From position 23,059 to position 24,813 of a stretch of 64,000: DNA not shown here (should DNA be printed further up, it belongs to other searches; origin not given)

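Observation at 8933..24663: Mirror-image divergon: two paralogous LRR / peptidase-like-VWA / MoxR-AAA+ modules at the ends of both arms, one arm being a molybdenum-hydroxylase operon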

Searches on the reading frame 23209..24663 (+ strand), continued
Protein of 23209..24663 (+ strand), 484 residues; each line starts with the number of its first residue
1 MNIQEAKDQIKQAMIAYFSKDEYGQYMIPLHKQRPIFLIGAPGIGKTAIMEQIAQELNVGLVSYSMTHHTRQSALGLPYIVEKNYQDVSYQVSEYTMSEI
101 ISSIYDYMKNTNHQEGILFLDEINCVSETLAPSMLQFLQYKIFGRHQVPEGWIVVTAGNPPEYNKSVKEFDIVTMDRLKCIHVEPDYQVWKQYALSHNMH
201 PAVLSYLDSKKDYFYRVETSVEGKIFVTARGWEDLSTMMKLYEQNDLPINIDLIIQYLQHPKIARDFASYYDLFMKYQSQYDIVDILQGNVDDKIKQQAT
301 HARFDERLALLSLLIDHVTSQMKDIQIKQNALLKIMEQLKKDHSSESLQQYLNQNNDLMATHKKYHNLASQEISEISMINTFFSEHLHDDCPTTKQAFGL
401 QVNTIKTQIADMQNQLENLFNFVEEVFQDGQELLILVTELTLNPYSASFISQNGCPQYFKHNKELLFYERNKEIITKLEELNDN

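Call 45: fold_search(model_id=the predicted structure, library=pdb)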
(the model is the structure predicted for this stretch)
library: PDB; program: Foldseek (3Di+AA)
matches with E <= 10: 950; with E <= 0.001: 3
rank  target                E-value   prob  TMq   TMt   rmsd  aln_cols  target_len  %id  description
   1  4d82_C                4.6e-04  1.00  0.22  0.35  19.1       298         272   17  Metallosphera sedula Vps4 crystal structure (released 2015-11-25)
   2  6hd0_C                6.2e-04  1.00  0.20  0.22   7.3       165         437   17  Common mode of remodeling AAA ATPases p97/CDC48 by their disassembly cofactors ASPL/PUX1 (released 2019-08-28)
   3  7jps_E                8.9e-04  0.95  0.19  0.23  22.3       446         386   12  ORC-DNA: Human Origin Recognition Complex (ORC) with DNA bound in the core (released 2020-09-09)
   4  2rko                  1.3e-03  1.00  0.17  0.28   7.2       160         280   16  Crystal Structure of the Vps4p-dimer (released 2008-02-26)
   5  6gco_A                1.4e-03  1.00  0.21  0.24   6.2       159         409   19  Truncated FtsH from A. aeolicus in P312 (released 2018-08-22)
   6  7r7u_A                1.7e-03  1.00  0.20  0.18   7.6       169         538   20  D1 and D2 domain structure of the p97(R155H)-p47 complex (released 2021-08-04)
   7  7r7s_C                1.8e-03  1.00  0.19  0.17   6.7       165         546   13  p47-bound p97-R155H mutant with ATPgammaS (released 2021-08-04)
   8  4i34_F                1.9e-03  1.00  0.20  0.29   8.2       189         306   16  Crystal Structure of W-W-W ClpX Hexamer (released 2013-05-15)
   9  5eqt                  2.0e-03  1.00  0.18  0.30   8.7       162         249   17  crystal structure of the ATPase domain of PAN from Pyrococcus horikoshii (released 2016-11-23)
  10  8twa_1                2.0e-03  0.94  0.22  0.23  27.1       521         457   11  Cryo-EM structure of S. cerevisiae Ctf18-RFC-PCNA-PolE-DNA complex (released 2024-09-04)
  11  7zbh_B                2.0e-03  0.92  0.20  0.25  22.9       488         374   12  ATP-dependent zinc metalloprotease FtsH (BB0789) from Borrelia burgdorferi (released 2023-04-05)
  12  3j98_A                2.2e-03  0.66  0.17  0.13  23.7       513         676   13  Structure of 20S supercomplex determined by single particle cryoelectron microscopy (State IIIa) (released 2015-01-28)
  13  4i63_D                2.5e-03  1.00  0.19  0.28   8.0       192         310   14  Crystal Structure of E-R ClpX Hexamer (released 2013-05-15)
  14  8das_D                2.9e-03  0.99  0.20  0.18  20.1       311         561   13  Saccharomyces cerevisiae Ufd1/Npl4/Cdc48 complex bound to two ubiquitin moieties in presence of SUMO-ubiquitin(K48poly (released 2022-11-30)
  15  3eih_C                3.0e-03  1.00  0.19  0.27   7.2       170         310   19  Crystal structure of S.cerevisiae Vps4 in the presence of ATPgammaS (released 2008-09-30)
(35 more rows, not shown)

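Call 52: search_dna_similar(query=window:23209-24660:+, collection=phages, mode=protein, max_evalue=1e-10, max_rows=20)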
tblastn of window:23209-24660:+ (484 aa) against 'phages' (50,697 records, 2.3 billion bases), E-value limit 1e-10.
Records with a match: 81; places in all: 81; records where one place covers at least 80% of the query: 6.
Best place of each record, by identity: <60% 81.
By first word of the organism name: Pseudomonas 16; Aeromonas 10; Bacteriophage 9; Pectobacterium 8; Enterobacter 7; Escherichia 6; Cyanophage 5; Achromobacter 5; Salmonella 4; Acinetobacter 3; and 7 more.
By host as written in the record: - 14; Aeromonas sp. 5; Pseudomonas aeruginosa PAO1 5; Achromobacter xylosoxidans I2BC 5; Aeromonas hydrophila 4; Enterobacter hormaechei subsp. xiangfangensis 4; Pseudomonas aeruginosa 3; Parasynechococcus marenigrum WH 8102 3; and 24 more.
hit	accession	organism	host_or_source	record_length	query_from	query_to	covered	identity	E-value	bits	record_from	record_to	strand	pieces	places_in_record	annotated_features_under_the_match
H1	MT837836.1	Bacteriophage sp.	human fecal samples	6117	1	481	99%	48.8%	1e-153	486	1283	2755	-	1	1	record has no annotation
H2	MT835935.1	Bacteriophage sp.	human fecal samples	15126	1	481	99%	46.7%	5e-135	436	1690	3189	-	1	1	record has no annotation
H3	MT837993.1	Bacteriophage sp.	human fecal samples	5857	1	479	99%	46.5%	3e-145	462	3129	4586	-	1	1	record has no annotation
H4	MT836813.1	Bacteriophage sp.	human fecal samples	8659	1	474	98%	44.7%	1e-136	440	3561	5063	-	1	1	record has no annotation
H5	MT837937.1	Bacteriophage sp.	human fecal samples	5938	1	474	98%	43.4%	4e-134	431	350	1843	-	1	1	record has no annotation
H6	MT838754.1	Bacteriophage sp.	human fecal samples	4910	1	450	93%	43.1%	7e-117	381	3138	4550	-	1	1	record has no annotation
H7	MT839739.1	Bacteriophage sp.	human fecal samples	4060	1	314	65%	57.6%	2e-128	409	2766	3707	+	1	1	record has no annotation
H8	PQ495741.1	Aeromonas phage PhAER-4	Aeromonas sp.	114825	27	324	62%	25.2%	2e-11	73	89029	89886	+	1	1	hypothetical protein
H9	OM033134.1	Aeromonas phage phiA009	Aeromonas sp.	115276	27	324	62%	24.9%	7e-12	74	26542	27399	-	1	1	hypothetical protein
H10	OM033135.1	Aeromonas phage phiA019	Aeromonas sp.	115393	27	324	62%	24.9%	7e-12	74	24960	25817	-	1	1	hypothetical protein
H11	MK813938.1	Aeromonas phage 2L372X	Aeromonas hydrophila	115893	27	324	62%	24.9%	8e-12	74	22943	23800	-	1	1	2L372X_050: hypothetical protein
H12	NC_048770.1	Aeromonas phage 2L372X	Aeromonas hydrophila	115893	27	324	62%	24.9%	8e-12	74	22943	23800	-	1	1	2L372X_050: ATPase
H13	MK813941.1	Aeromonas phage 4L372XY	Aeromonas hydrophila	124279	27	324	62%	24.9%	8e-12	74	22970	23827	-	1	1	4L372XY_053: hypothetical protein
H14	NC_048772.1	Aeromonas phage 4L372XY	Aeromonas hydrophila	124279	27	324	62%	24.9%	8e-12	74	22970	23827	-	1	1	4L372XY_053: ATPase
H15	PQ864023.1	Enterobacter phage vB_Ecl_SABI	Enterobacter cloacae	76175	40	359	66%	22.9%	4e-12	75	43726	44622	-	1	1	hypothetical protein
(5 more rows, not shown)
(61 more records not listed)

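Call 53: search_dna_similar(query=window:23209-24660:+, collection=plasmids, mode=protein, max_evalue=1e-10, max_rows=25)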
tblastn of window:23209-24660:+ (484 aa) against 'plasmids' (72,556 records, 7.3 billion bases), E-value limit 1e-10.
Records with a match: 13; places in all: 13; records where one place covers at least 80% of the query: 0.
Best place of each record, by identity: <60% 13.
By first word of the organism name: Synechocystis 5; Streptomyces 1; Azospirillum 1; Thermus 1; Sphaerotilus 1; Sphaerospermopsis 1; Nostoc 1; Oceanithermus 1; Miltoncostaea 1.
By predicted mobility (MOB-suite, as given by PLSDB): non-mobilizable 10; conjugative 2; mobilizable 1.
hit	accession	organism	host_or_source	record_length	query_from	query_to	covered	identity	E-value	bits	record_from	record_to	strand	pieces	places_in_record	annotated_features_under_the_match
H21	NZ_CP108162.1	Streptomyces sp. NBC_00158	-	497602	25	359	69%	24.5%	1e-17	94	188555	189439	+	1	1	MoxR family ATPase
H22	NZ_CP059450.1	Azospirillum brasilense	Prokaryotes,soil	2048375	35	369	69%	21.7%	1e-14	85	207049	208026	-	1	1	none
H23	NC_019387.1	Thermus oshimai JL-2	-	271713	36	304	56%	26.2%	2e-16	90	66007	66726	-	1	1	MoxR family ATPase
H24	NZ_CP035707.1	Sphaerotilus sulfidivorans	cell culture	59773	35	318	59%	23.8%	2e-12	77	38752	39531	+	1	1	MoxR family ATPase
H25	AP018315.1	Sphaerospermopsis kisseleviana NIES-73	-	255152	34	291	53%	25.9%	6e-21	103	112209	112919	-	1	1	hypothetical protein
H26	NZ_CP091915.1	Nostoc sp. UHCC 0870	cell culture,Brackish water, ...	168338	34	291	53%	25.5%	1e-20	103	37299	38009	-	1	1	MoxR family ATPase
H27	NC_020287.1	Synechocystis sp. PCC 6803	-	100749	38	289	52%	23.3%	2e-14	84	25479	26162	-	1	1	MoxR family ATPase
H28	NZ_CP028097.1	Synechocystis sp. IPPAS B-1465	axenic culture,Synechocystis sp. GT-L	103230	38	289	52%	23.3%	2e-14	84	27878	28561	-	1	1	MoxR family ATPase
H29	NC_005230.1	Synechocystis sp. PCC 6803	-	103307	38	289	52%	23.3%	2e-14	84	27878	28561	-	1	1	MoxR family ATPase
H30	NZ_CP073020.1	Synechocystis sp. PCC 6803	cell culture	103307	38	289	52%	23.3%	2e-14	84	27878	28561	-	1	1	MoxR family ATPase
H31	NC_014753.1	Oceanithermus profundus DSM 14977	deep sea hot vent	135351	37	283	51%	22.9%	3e-14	83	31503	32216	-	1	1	AAA family ATPase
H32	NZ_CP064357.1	Miltoncostaea oceani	pure culture,marine sediment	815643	16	242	47%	23.3%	1e-15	88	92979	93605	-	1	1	MoxR family ATPase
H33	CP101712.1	Synechocystis sp. B12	cell culture,mangrove water from the ...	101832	38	232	40%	26.2%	6e-15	86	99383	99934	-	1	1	none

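Call 54: search_protein_families(library=phrogs, proteins=[window:23209-24663:+], max_evalue=0.001)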
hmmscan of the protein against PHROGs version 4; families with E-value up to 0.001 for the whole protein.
window:23209-24663:+ (484 aa): 9 families
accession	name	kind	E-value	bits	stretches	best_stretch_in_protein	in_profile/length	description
phrog_1297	-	other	1.2e-47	163.6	1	31-371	23-348/356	ATPase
phrog_249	-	moron, auxiliary metabolic gene and host takeover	2.3e-06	28.2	1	30-73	124-167/380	porphyrin biosynthesis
phrog_16335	-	other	3.4e-06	27.5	1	32-184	25-168/267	ATPase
phrog_3757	-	unknown function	4.9e-06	27.2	1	7-63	102-156/367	-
phrog_4339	-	unknown function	1.9e-05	25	0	36-70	54-88/552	-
phrog_4871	-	other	0.00021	20.8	0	32-67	212-247/764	ATP-dependent protease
phrog_2107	-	other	0.00041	21.1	0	36-103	6-74/201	thymidylate kinase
phrog_21479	-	unknown function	0.00075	20.4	0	37-64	30-57/68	-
phrog_168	-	DNA, RNA and nucleotide metabolism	0.00087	20.1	0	32-81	41-84/314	clamp loader of DNA polymerase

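Call 56: get_annotated_region(hit=H12, flank=4000)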
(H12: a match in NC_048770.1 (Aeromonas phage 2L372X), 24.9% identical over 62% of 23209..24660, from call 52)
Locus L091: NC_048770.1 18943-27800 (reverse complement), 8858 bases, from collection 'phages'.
description: Aeromonas phage 2_L372X, complete genome.
organism: Aeromonas phage 2L372X (NCBI taxid 2588515)
taxonomy: Viruses; Duplodnaviria; Heunggongvirae; Uroviricota; Caudoviricetes; Plateaulakevirus; Plateaulakevirus pv2L372X
host: Aeromonas hydrophila; source: lake water; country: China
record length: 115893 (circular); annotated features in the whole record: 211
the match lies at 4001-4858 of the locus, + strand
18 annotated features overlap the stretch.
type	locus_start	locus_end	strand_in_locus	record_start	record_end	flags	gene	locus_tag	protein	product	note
CDS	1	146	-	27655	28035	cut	2L372X_062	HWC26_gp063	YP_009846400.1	hypothetical protein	-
CDS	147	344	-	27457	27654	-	2L372X_061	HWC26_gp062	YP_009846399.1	periplasmic protein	-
CDS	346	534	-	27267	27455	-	2L372X_060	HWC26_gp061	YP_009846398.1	hypothetical protein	-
CDS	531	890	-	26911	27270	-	2L372X_059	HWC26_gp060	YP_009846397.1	hypothetical protein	-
CDS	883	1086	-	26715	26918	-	2L372X_058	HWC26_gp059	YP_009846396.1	hypothetical protein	-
CDS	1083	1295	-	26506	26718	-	2L372X_057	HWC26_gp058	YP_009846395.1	hypothetical protein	-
CDS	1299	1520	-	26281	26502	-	2L372X_056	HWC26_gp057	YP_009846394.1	hypothetical protein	hypothetical protein RASY3_14680 [Ruminococcus albus SY3]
CDS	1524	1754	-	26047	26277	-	2L372X_055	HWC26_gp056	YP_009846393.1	hypothetical protein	-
CDS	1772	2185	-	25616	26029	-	2L372X_054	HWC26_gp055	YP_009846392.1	hypothetical protein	-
CDS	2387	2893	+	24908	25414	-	2L372X_053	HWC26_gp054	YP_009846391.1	hypothetical protein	-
CDS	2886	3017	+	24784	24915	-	2L372X_052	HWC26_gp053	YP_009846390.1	hypothetical protein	-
CDS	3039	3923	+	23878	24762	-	2L372X_051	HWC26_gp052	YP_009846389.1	hypothetical protein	-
CDS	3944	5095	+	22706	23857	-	2L372X_050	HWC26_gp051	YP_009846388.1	ATPase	-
CDS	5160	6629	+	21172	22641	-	2L372X_049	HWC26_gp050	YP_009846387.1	HNH endonuclease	-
CDS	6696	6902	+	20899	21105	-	2L372X_048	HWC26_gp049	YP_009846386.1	hypothetical protein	-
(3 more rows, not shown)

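Call 57: get_annotated_region(hit=H27, flank=5000)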
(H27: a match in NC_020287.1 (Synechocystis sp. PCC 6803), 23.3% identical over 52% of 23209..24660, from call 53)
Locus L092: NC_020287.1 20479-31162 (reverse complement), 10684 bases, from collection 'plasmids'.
description: Synechocystis sp. PCC 6803 plasmid pSYSA_M, complete sequence
organism: Synechocystis sp. PCC 6803 (NCBI taxid 1148)
taxonomy: Bacteria; Cyanobacteriota; Cyanophyceae; Synechococcales; Merismopediaceae; Synechocystis; Synechocystis sp. PCC 6803
host: -; source: -; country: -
typing (MOB-suite, as given by PLSDB): non-mobilizable
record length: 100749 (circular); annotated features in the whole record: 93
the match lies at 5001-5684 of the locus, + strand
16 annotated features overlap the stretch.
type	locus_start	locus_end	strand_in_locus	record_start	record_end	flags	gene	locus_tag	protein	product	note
CDS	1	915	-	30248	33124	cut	-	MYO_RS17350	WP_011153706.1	plasmid replication protein, CyRepA1 family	-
CDS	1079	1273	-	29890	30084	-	-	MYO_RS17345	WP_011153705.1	hypothetical protein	-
CDS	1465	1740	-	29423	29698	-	-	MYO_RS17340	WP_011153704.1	hypothetical protein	-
CDS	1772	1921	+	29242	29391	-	-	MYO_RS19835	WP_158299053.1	hypothetical protein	-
CDS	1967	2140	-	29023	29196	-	-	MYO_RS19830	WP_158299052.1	hypothetical protein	-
CDS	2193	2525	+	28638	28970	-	-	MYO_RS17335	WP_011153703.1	DUF433 domain-containing protein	-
CDS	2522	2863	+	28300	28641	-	-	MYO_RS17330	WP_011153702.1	DUF5615 family PIN-like protein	-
CDS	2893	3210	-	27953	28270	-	-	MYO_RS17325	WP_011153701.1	HepT-like ribonuclease domain-containing protein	-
CDS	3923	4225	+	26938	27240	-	-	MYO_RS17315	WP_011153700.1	DUF1778 domain-containing protein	-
CDS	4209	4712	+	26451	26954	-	-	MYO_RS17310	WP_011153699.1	GNAT family N-acetyltransferase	-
CDS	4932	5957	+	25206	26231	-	-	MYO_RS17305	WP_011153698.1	MoxR family ATPase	-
CDS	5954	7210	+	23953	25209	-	-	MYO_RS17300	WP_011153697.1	VWA-like domain-containing protein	-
CDS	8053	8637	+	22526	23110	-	-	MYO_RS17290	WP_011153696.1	hypothetical protein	-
CDS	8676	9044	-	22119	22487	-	-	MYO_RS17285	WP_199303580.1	hypothetical protein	-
CDS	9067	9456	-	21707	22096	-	-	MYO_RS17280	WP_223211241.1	hypothetical protein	-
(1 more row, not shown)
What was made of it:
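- The distant A-V pair on Synechocystis pSYSA sits among toxin-antitoxin genes and a DUF262 gene (call 57).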

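Call 62: search_protein_families(library=pfam, alignment_id=A4, max_evalue=0.0001)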
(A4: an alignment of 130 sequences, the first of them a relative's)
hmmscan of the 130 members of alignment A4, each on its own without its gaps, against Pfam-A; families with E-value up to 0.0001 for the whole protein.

A. member 1, L001:4739-5548:+ (270 aa): 1 family
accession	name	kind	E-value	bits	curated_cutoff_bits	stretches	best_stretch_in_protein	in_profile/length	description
PF12762.13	DDE_Tnp_IS1595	-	1.7e-05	25.3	27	1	153-251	1-94/153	ISXO2-like transposase domain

B. families by the number of members that match (of 130 scanned): 153 families (the first 25 are shown)
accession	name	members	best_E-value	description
PF01704.24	UDPGP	4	7e-40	UTP--glucose-1-phosphate uridylyltransferase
PF02463.25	SMC_N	4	2.5e-15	RecF/RecN/SMC N terminal domain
PF13304.12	AAA_21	4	2e-07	AAA domain, putative AbiEii toxin, Type IV TA system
PF00005.33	ABC_tran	3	4.2e-46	ABC transporter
PF00149.33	Metallophos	3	8.6e-14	Calcineurin-like phosphoesterase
PF00152.25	tRNA-synt_2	2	8.9e-106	tRNA synthetases class II (D, K and N)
PF01661.27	Macro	2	4.2e-37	Macro domain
PF01757.29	Acyl_transf_3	2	2.4e-27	Acyltransferase domain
PF00702.32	Hydrolase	2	1.1e-17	haloacid dehalogenase-like hydrolase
PF13476.12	AAA_23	2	1.6e-09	AAA domain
PF01471.23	PG_binding_1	2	1.5e-07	Putative peptidoglycan binding domain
PF01926.29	MMR_HSR1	2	8.8e-07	50S ribosome-binding GTPase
PF05525.19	Branch_AA_trans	1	2.3e-137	Branched-chain amino acid transport protein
PF09903.14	DUF2130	1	4.8e-90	Uncharacterized protein conserved in bacteria (DUF2130)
PF13424.12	TPR_12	1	4.9e-81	Tetratricopeptide repeat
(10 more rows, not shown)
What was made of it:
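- Flanking genes are heterogeneous: 153 Pfam families in 130 genes, with a maximum of 4 occurrences (call 62). MoCoBD appears once among 130 immediate flanking genes (call 62).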

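Call 63: search_protein_families(library=padloc, alignment_id=A4, max_evalue=1e-10)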
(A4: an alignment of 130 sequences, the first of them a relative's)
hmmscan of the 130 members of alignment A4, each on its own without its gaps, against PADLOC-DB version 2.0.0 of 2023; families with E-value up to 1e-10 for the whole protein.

A. member 1, L001:4739-5548:+ (270 aa): 0 families

B. families by the number of members that match (of 130 scanned): 61 families (the first 25 are shown)
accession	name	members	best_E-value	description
PDLC04135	mad3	5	5.4e-33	mads_3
PDLC04787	PDC-S01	1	6.8e-153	-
PDLC04807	PDC-S02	1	3e-117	-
PDLC04803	PDC-S02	1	2.4e-98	-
PDLC04820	PDC-S02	1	5.5e-93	-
PDLC03376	MTase_II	1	1.3e-88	Type II methyltransferase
PDLC04795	PDC-S02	1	6.4e-77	-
PDLC04831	PDC-S02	1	1.3e-72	-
PDLC04810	PDC-S02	1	1.7e-72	-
PDLC04822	PDC-S02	1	2e-64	-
PDLC04827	PDC-S02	1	2.3e-58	-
PDLC04813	PDC-S02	1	6e-50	-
PDLC03351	MTase_II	1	7.1e-47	Type II methyltransferase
PDLC04802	PDC-S02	1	6.4e-45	-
PDLC01464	PD_DExK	1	6e-42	"CAS-I,CAS-II,CAS-III,CAS-IV,CAS-V,CAS-VI; associated"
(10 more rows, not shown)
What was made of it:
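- Few defence hits among 130 flanking genes (call 63), and many housekeeping neighbours (call 62).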

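Call 73: find_related_loci(query=A1, collection=viral_contigs, flank=10000)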
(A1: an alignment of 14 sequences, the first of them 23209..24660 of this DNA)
Query A1 (484 aa) in viral_contigs; peptide patterns used: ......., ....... (x = any residue, [..] = any of these).
415 stretches matched a pattern; 303 encode a relative of the query (tblastn E <= 1e-3); the best 80 are kept; 80 distinct loci.
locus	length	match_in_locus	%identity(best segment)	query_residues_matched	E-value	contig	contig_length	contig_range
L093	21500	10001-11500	55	1-483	0e+0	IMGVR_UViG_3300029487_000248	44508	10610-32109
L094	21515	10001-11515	46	1-480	4e-150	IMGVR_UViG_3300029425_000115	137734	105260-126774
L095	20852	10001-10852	25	1-324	2e-26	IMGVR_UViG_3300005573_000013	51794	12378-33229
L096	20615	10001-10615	29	22-241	4e-23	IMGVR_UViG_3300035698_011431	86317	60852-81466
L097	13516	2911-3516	27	30-247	8e-22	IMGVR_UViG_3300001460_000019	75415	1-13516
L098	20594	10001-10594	26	30-240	3e-21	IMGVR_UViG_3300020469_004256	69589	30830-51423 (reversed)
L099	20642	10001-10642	25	37-268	7e-21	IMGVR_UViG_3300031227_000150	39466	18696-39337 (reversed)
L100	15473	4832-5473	25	37-268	7e-21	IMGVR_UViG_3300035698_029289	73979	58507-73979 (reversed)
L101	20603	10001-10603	25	35-236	1e-20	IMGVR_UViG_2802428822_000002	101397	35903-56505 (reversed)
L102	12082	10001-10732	24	25-300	9e-21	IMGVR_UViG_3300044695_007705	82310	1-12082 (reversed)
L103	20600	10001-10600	25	35-245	2e-20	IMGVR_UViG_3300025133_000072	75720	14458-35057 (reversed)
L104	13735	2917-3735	25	28-292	4e-20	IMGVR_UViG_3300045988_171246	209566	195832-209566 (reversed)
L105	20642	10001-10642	23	30-240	7e-20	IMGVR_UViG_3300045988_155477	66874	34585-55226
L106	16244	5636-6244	28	35-239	7e-20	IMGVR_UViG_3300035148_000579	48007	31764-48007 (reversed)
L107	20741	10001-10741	25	33-293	8e-20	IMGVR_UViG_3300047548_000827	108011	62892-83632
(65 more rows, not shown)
